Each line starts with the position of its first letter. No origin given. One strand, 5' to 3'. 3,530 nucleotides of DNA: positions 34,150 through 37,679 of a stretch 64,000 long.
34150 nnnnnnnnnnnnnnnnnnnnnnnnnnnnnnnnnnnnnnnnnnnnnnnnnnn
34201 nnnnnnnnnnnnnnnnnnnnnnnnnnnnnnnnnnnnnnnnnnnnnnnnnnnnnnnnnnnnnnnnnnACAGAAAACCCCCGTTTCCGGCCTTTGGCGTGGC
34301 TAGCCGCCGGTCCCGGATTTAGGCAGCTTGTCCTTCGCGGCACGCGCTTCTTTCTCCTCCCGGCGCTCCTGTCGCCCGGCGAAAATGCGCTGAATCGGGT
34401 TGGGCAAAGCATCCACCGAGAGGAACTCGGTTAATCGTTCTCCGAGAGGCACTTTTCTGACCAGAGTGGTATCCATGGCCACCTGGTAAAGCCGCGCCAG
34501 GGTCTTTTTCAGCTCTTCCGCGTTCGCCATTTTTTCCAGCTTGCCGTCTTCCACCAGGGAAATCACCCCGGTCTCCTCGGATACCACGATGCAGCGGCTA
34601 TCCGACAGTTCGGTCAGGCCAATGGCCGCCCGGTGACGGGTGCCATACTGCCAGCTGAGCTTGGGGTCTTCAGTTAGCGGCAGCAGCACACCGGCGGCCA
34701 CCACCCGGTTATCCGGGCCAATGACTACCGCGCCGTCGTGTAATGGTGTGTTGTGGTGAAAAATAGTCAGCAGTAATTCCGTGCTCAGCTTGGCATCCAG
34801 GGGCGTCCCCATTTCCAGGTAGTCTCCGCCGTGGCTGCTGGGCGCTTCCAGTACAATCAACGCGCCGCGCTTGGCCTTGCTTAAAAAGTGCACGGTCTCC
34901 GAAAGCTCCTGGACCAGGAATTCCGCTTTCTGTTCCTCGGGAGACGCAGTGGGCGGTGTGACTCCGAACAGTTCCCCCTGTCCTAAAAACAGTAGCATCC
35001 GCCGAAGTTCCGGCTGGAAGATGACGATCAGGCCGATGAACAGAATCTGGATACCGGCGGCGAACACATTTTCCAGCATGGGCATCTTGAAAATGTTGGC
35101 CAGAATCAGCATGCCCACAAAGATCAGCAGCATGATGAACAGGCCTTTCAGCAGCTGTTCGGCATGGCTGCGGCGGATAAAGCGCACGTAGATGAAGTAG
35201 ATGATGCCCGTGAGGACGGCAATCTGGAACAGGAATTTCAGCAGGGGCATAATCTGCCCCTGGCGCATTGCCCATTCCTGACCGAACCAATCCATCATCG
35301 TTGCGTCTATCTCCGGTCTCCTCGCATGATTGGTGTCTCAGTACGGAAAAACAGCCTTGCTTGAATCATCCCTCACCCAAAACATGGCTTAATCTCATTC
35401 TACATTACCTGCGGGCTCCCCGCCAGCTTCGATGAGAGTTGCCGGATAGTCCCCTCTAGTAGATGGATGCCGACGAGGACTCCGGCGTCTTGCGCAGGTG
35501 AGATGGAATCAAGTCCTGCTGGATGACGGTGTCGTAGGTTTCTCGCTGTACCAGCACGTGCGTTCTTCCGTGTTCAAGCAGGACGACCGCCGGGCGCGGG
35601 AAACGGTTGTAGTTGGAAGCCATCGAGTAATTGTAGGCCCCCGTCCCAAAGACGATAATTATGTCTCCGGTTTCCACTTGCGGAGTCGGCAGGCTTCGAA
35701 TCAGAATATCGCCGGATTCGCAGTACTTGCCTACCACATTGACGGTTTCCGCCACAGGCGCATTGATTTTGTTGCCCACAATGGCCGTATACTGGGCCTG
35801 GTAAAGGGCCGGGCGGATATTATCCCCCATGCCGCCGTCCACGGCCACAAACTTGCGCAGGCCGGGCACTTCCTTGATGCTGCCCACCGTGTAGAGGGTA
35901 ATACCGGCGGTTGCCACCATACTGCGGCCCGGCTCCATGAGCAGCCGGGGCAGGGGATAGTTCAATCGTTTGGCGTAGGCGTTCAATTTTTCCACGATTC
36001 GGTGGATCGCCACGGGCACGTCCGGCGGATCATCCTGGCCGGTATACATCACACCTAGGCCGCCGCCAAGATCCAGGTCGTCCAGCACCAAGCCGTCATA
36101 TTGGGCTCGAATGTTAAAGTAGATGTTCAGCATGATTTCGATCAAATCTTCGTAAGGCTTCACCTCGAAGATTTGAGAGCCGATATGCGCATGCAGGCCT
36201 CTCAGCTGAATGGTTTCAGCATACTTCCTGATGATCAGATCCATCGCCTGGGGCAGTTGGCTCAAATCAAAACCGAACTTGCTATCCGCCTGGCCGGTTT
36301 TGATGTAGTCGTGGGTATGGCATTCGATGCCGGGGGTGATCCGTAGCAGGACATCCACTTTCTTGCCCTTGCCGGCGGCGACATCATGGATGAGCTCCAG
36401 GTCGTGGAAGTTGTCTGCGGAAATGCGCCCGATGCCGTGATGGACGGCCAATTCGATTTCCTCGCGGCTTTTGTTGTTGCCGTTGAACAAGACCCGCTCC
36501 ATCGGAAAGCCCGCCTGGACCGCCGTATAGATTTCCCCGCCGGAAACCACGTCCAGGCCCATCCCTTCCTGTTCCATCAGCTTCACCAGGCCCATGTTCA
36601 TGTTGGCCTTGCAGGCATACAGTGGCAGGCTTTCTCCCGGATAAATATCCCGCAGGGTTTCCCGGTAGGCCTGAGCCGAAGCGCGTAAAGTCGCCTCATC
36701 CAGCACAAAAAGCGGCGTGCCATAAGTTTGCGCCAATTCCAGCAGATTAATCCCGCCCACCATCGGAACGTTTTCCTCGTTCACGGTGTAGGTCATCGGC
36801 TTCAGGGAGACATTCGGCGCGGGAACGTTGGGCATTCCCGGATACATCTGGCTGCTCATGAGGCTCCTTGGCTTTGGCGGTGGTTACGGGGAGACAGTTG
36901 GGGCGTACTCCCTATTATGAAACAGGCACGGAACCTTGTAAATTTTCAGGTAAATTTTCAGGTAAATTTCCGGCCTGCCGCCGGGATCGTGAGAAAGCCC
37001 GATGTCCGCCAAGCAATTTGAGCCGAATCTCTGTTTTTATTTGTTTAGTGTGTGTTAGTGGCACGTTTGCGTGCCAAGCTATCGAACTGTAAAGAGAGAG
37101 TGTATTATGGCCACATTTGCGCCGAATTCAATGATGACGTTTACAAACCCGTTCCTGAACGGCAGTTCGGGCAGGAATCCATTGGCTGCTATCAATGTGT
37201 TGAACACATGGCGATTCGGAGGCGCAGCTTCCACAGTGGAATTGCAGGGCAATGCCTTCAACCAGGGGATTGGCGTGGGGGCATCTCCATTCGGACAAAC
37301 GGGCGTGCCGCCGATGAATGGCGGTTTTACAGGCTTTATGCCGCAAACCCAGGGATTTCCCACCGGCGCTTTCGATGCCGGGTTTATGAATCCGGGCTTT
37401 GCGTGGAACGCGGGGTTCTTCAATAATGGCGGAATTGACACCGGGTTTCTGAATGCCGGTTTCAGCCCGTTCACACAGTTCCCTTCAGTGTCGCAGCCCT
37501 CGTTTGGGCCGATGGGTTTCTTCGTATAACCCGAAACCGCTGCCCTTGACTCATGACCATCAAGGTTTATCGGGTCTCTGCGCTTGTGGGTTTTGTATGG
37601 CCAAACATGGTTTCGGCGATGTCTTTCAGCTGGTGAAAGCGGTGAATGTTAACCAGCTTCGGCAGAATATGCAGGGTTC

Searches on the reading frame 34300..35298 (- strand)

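Call 71: search_protein_families(library=pfam, proteins=[window:34300-35298:-], max_evalue=0.01)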
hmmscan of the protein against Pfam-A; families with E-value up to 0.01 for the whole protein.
window:34300-35298:- (332 aa): 2 families
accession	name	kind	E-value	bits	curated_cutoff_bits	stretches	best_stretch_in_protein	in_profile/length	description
PF02457.21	DAC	-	1.9e-38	131.2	27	1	135-254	3-119/119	DisA bacterial checkpoint controller nucleotide-binding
PF19293.4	CdaA_N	-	0.00039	21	23.8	1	23-97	10-80/81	CdaA N-terminal transmembrane domain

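Call 91: search_protein_families(library=ncbifam, proteins=[window:34300-35298:-], max_evalue=0.00001)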
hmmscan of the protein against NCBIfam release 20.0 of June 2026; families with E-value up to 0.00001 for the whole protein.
window:34300-35298:- (332 aa): 4 families
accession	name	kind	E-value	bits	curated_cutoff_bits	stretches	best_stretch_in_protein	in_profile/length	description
TIGR00159.1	TIGR00159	equivalog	3e-61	206.9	188.8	1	17-269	8-248/254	diadenylate cyclase CdaA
NF038328.1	c-di-AMP_CdaS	exception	6.1e-35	120.5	225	1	130-255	65-188/191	sporulation-specific diadenylate cyclase CdaS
NF038327.1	c-di-AMP_CdaM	exception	2.2e-28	99.2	225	1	123-272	44-194/196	diadenylate cyclase CdaM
NF010009.0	PRK13482.1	equivalog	3.9e-08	32.8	201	1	134-262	24-146/357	DNA integrity scanning diadenylate cyclase DisA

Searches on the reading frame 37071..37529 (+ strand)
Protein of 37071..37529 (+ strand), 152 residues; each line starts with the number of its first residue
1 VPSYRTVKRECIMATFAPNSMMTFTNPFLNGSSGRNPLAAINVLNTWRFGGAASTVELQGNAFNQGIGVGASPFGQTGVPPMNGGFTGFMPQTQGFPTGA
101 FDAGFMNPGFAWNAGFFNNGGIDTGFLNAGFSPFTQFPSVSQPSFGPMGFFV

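Call 71: search_protein_families(library=pfam, proteins=[window:37071-37529:+], max_evalue=0.01)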
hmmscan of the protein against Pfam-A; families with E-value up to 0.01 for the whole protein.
window:37071-37529:+ (152 aa): 1 family
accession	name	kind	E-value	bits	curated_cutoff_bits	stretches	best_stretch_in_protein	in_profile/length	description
PF01469.24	Pentapeptide_2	-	0.0047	17.2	26.4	1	98-130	8-39/40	Pentapeptide repeats (8 copies)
